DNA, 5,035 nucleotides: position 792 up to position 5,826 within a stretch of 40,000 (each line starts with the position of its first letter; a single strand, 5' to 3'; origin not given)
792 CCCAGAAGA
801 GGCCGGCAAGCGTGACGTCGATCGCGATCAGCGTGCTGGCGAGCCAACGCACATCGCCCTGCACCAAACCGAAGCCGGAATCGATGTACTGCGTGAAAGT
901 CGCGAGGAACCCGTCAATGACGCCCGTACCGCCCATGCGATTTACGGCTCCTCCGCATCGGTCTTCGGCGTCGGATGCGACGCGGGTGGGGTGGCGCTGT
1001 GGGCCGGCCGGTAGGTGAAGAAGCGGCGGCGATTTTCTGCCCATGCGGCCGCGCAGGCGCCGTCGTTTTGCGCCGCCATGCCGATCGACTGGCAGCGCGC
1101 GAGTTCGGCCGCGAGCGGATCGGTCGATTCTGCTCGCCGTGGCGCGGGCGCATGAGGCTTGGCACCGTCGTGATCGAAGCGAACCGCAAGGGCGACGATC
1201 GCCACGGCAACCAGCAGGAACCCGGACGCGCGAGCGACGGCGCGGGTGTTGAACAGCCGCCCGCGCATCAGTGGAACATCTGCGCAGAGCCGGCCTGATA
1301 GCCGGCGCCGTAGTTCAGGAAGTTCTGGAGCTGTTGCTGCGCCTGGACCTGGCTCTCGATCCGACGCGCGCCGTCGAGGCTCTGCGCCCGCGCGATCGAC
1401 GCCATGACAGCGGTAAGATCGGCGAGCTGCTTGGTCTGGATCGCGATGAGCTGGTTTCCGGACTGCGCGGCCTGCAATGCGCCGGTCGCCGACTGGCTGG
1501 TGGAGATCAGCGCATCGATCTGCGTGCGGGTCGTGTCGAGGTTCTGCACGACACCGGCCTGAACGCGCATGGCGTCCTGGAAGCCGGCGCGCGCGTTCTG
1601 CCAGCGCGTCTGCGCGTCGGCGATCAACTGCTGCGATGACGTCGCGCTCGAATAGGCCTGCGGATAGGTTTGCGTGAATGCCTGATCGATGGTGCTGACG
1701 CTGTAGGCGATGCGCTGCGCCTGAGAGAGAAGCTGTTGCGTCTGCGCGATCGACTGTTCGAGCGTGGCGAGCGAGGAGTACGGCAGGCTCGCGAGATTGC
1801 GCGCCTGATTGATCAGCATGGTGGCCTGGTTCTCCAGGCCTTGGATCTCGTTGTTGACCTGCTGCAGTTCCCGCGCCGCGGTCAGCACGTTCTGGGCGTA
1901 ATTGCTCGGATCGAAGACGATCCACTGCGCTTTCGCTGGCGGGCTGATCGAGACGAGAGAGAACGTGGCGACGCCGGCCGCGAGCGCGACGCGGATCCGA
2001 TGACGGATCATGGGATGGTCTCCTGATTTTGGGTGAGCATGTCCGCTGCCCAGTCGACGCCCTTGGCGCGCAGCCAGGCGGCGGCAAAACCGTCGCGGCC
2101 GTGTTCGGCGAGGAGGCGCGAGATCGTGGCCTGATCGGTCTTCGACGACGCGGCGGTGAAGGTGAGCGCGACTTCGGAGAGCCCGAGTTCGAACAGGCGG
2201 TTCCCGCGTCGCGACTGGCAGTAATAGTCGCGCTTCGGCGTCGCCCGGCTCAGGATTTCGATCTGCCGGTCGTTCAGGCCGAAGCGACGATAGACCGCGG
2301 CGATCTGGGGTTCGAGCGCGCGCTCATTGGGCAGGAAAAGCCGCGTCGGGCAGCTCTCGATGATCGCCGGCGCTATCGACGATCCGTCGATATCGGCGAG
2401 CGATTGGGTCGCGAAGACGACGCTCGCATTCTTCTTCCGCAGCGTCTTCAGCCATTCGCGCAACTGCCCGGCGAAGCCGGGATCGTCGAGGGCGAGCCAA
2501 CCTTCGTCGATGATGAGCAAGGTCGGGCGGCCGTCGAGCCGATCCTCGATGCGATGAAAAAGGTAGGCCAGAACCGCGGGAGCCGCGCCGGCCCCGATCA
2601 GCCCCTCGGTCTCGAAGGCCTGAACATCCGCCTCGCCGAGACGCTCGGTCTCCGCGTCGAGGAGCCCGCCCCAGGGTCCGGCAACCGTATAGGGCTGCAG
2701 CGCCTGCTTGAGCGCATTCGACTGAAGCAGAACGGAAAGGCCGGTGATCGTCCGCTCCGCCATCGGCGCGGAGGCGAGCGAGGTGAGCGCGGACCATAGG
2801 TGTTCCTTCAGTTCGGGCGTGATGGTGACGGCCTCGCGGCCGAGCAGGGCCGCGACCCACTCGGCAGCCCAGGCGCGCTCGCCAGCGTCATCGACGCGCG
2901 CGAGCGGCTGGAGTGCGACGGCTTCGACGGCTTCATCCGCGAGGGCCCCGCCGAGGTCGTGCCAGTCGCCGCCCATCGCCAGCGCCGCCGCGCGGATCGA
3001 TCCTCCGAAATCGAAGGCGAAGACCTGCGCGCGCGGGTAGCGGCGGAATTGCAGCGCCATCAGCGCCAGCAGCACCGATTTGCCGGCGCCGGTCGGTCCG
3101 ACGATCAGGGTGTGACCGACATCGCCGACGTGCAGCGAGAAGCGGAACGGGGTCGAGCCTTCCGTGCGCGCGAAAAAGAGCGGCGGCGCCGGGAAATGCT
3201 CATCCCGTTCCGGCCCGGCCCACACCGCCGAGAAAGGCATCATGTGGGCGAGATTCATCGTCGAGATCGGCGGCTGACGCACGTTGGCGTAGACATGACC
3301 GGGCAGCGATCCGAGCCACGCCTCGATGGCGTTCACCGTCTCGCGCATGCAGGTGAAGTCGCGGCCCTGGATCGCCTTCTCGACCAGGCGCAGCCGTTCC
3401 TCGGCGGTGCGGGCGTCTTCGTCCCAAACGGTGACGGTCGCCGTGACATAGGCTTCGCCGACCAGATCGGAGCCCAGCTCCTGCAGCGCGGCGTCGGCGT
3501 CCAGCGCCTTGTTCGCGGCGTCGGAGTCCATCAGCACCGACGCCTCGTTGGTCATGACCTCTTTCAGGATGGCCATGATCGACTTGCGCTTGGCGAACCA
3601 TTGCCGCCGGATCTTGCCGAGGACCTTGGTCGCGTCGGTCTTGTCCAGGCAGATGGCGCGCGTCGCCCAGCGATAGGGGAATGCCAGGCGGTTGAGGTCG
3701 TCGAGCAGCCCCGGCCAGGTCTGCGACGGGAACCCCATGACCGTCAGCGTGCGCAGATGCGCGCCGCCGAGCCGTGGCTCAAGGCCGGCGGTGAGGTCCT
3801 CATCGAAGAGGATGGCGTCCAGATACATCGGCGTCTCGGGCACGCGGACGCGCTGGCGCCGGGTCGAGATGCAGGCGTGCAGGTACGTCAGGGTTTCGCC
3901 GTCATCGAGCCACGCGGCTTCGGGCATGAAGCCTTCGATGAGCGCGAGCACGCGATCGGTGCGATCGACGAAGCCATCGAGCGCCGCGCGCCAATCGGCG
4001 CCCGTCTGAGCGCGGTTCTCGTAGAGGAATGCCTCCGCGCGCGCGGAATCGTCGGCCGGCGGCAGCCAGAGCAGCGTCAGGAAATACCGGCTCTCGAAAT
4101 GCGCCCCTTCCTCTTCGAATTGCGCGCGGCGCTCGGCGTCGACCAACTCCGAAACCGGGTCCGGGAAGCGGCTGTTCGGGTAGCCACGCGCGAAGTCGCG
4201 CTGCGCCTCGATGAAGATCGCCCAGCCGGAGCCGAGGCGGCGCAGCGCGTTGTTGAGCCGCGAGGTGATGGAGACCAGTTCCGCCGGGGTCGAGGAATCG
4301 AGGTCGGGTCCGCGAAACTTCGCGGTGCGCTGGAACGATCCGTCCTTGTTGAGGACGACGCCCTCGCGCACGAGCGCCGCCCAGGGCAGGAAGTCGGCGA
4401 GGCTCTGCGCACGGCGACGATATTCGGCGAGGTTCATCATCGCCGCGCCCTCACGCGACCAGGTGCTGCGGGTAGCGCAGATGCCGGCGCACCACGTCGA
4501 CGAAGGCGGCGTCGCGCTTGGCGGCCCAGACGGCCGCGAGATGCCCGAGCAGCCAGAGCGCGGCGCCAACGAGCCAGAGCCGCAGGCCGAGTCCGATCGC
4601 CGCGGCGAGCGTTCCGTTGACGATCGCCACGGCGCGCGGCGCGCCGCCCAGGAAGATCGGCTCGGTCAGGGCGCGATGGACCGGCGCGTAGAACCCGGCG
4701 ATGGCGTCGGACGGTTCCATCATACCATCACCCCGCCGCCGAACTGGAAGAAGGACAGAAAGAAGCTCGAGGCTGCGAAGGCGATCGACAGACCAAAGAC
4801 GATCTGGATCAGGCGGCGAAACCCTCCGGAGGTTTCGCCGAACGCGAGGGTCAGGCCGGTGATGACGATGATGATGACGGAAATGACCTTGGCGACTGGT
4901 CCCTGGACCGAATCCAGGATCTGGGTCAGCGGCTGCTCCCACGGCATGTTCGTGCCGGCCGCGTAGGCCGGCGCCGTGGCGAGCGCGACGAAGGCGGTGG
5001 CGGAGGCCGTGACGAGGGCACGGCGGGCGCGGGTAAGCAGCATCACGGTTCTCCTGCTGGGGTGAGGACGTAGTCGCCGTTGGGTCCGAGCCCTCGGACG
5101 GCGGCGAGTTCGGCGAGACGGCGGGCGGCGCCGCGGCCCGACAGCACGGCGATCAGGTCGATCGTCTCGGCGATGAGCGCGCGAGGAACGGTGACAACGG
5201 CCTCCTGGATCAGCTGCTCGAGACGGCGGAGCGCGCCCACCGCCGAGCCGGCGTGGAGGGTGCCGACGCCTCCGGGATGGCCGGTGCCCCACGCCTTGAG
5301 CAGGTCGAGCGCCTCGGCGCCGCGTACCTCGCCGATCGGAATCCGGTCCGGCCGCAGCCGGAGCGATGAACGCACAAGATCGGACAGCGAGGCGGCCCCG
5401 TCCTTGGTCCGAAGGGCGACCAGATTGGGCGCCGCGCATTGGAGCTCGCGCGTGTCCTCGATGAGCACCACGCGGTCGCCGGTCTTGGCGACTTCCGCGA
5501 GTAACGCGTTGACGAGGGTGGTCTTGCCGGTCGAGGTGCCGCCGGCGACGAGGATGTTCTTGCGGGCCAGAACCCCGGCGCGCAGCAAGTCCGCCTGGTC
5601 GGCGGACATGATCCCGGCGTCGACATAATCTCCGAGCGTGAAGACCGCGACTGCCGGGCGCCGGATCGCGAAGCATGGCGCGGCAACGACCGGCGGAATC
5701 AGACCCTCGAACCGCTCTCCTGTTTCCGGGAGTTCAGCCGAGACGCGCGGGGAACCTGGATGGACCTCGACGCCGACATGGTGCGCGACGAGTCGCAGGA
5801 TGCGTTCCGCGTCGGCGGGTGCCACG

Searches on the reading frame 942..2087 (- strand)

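Call 39: search_protein_families(library=pfam, proteins=[window:942-2087:-], max_evalue=0.0001)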
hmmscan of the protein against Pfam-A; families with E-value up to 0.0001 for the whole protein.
window:942-2087:- (381 aa): 1 family
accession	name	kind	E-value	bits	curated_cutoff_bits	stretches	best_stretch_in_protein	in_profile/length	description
PF20084.4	TrbK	-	1.2e-22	80.4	23.9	1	282-370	4-96/102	Conjugative transfer region protein TrbK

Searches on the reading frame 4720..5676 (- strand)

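Call 39: search_protein_families(library=pfam, proteins=[window:4720-5676:-], max_evalue=0.0001)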
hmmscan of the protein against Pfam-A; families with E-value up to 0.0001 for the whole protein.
window:4720-5676:- (318 aa): 1 family
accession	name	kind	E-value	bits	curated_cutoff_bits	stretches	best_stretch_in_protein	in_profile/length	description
PF04956.18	TrbC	-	6.2e-25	87.7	27.9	1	215-308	6-97/98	TrbC/VIRB2 pilin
